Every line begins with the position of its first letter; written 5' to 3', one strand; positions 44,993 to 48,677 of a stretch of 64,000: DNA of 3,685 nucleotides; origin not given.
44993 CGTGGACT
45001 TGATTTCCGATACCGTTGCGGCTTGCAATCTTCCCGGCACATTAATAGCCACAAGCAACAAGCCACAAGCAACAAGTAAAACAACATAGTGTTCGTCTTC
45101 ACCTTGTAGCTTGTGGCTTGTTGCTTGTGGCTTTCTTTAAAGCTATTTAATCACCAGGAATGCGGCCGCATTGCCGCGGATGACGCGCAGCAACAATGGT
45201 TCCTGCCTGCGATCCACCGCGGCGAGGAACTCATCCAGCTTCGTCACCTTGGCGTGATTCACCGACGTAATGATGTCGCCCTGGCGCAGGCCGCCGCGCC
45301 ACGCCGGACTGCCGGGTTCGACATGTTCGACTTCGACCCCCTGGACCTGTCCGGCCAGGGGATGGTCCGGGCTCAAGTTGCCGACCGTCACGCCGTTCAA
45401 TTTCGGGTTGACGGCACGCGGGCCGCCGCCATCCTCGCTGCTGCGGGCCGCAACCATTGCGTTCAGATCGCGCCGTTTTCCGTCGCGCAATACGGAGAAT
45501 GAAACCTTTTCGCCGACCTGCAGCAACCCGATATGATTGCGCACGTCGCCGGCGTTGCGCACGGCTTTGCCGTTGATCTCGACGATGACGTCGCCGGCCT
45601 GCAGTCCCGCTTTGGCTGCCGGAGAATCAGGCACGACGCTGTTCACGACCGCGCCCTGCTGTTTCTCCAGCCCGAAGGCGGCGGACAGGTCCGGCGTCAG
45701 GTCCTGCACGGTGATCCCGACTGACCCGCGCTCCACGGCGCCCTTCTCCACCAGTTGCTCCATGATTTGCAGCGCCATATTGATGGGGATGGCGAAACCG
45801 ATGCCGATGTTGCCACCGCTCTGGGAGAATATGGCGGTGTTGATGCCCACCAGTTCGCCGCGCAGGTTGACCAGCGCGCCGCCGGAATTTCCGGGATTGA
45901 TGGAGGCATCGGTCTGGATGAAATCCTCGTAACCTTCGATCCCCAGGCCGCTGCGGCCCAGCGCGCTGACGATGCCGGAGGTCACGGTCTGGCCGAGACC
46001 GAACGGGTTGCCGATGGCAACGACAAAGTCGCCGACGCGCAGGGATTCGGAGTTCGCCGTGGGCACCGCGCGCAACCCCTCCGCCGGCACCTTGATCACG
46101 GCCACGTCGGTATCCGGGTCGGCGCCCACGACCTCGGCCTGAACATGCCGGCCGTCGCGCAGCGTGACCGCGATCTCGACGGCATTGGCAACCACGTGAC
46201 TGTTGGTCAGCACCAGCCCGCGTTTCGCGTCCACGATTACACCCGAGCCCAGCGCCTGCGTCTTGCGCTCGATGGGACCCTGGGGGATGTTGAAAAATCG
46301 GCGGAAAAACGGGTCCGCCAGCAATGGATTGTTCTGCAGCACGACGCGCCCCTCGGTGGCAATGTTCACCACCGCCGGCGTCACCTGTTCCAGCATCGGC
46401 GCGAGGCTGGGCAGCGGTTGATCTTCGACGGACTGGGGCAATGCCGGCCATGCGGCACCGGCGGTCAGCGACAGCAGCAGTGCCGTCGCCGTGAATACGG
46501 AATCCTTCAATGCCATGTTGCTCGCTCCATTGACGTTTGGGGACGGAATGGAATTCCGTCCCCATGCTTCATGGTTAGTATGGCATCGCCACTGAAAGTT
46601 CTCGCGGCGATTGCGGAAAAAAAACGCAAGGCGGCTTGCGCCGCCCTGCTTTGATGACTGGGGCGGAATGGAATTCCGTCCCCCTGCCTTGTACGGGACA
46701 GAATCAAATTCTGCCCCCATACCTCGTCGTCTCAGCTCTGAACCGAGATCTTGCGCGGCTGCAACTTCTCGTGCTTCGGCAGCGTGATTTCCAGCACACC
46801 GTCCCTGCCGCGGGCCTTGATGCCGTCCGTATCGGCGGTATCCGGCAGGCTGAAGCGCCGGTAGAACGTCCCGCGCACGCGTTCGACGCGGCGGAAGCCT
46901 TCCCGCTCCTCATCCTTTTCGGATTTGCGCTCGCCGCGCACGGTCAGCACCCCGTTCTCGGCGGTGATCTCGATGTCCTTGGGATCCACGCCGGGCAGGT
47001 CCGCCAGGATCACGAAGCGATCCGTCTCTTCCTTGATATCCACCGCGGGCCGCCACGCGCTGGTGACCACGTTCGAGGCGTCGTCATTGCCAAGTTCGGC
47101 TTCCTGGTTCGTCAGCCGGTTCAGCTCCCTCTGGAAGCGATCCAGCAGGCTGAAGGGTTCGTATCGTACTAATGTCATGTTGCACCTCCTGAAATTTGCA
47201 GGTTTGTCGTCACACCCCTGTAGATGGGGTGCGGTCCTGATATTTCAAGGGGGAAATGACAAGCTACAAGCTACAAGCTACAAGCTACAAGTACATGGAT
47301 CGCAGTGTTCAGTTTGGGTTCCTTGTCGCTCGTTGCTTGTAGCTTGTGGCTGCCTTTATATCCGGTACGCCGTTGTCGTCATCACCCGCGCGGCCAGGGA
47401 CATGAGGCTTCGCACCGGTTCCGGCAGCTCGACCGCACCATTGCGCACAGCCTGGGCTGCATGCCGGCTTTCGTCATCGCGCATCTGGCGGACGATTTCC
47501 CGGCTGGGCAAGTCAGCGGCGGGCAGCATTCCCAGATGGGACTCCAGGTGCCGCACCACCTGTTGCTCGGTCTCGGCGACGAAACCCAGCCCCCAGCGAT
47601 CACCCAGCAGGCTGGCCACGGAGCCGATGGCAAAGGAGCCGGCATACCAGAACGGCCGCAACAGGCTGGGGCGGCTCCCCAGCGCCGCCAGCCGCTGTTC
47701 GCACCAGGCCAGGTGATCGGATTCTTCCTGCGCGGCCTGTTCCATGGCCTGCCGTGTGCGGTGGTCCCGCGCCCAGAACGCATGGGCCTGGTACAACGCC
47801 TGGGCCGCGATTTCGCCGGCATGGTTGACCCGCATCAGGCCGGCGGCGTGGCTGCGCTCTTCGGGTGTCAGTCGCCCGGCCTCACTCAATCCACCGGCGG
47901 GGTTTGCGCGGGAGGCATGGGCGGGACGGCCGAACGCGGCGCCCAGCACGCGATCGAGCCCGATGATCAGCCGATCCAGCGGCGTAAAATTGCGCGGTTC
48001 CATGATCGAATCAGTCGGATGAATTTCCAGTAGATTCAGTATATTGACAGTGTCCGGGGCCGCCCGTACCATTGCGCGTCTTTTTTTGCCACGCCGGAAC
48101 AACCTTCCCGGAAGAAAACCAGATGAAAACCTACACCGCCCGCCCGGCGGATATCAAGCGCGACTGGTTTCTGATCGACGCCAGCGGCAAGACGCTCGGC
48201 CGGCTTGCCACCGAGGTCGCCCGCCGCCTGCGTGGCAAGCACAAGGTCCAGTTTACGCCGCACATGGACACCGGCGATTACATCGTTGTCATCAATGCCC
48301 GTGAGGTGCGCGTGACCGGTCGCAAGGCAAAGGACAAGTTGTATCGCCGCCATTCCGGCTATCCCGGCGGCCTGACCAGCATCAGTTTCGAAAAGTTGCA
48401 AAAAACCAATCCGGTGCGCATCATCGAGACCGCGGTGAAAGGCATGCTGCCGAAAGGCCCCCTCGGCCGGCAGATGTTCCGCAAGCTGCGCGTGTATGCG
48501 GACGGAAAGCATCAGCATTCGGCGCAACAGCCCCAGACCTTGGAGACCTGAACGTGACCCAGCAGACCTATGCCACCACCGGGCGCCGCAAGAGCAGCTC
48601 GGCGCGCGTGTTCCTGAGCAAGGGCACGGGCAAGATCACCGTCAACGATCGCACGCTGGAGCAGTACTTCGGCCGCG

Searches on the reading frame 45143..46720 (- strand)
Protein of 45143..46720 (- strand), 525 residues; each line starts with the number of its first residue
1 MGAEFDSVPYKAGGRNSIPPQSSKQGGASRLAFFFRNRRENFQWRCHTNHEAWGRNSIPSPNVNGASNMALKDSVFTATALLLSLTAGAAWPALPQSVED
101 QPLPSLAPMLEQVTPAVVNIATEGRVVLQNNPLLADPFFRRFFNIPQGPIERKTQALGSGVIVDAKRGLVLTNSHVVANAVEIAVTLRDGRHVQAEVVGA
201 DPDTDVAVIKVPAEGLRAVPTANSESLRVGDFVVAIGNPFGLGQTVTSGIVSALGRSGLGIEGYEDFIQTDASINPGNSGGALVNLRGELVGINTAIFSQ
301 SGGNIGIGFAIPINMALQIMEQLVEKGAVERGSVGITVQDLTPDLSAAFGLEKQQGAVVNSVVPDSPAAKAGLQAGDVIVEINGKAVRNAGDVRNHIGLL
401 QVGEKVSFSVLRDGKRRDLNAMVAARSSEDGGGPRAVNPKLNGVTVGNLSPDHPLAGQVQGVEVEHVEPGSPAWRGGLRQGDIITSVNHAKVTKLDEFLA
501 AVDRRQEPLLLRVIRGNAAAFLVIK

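Call 23: search_protein_families(library=pfam, proteins=[window:45143-46720:-], max_evalue=1)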
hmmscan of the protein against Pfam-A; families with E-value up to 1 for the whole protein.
window:45143-46720:- (525 aa): 12 families
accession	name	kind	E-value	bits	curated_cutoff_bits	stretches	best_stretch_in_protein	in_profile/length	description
PF13365.12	Trypsin_2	-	9.5e-35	120.9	27.6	1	158-293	1-144/144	Trypsin-like peptidase domain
PF17820.7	PDZ_6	-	1.5e-28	98.7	27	2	358-395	1-38/54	PDZ domain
PF13180.12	PDZ_2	-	1.5e-27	96.1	27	2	333-421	2-78/80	PDZ domain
PF00595.29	PDZ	-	5.5e-24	84.8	23.2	2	328-410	7-80/81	PDZ domain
PF00089.32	Trypsin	-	6.5e-21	75.6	20.6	1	152-317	20-217/220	Trypsin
PF19805.5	DUF6288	-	2.2e-07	30.8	26.3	2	462-495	3-35/402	Family of unknown function (DUF6288)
PF14685.13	PDZ_Tricorn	-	1.8e-05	25.1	25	1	365-417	30-84/88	Tricorn protease PDZ domain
PF12812.13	PDZ_1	-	0.00013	22.4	28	1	469-502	39-72/78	PDZ-like domain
PF04495.20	GRASP55_65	-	0.0013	19.4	27.7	1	357-398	45-87/138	GRASP55/65 PDZ-like domain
PF10459.15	Peptidase_S46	-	0.0033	16.6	22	1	270-294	626-650/698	Peptidase S46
PF11874.13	DUF3394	-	0.037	14.1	28.2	0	352-393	118-159/181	Domain of unknown function (DUF3394)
PF21558.3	Pept_S41_N_bact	-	0.054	13.9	27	1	362-389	9-36/87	Bacteroidetes, Peptidase, S41 family, N-terminal domain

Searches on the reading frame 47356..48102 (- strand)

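Call 23: search_protein_families(library=pfam, proteins=[window:47356-48102:-], max_evalue=1)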
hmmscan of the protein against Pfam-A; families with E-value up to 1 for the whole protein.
window:47356-48102:- (248 aa): 4 families
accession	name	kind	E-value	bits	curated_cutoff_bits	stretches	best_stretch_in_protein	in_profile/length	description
PF03232.19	COQ7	-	4.6e-44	150.5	23.5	1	86-245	3-169/169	Ubiquinone biosynthesis protein COQ7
PF02915.23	Rubrerythrin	-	0.0025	18.6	22.8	1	93-216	6-131/137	Rubrerythrin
PF00210.30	Ferritin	-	0.08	13.3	24.5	1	95-149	9-66/142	Ferritin-like domain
PF24540.1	zf-C2H2_REST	-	0.34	11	27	1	174-189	10-25/30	REST-like, C2H2-type zinc finger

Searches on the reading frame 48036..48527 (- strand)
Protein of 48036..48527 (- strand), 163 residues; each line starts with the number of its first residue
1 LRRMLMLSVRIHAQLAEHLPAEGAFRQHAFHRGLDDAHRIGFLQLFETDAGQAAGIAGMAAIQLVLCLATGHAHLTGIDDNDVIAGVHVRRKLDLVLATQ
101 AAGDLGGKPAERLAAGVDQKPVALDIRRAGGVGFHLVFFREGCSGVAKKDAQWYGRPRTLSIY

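Call 23: search_protein_families(library=pfam, proteins=[window:48036-48527:-], max_evalue=1)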
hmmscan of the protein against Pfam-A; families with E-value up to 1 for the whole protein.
window:48036-48527:- (163 aa): 1 family
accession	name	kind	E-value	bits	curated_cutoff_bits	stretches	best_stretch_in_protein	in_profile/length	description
PF03418.19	Peptidase_A25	-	0.062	12.7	27.8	1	65-101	142-178/353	Germination protease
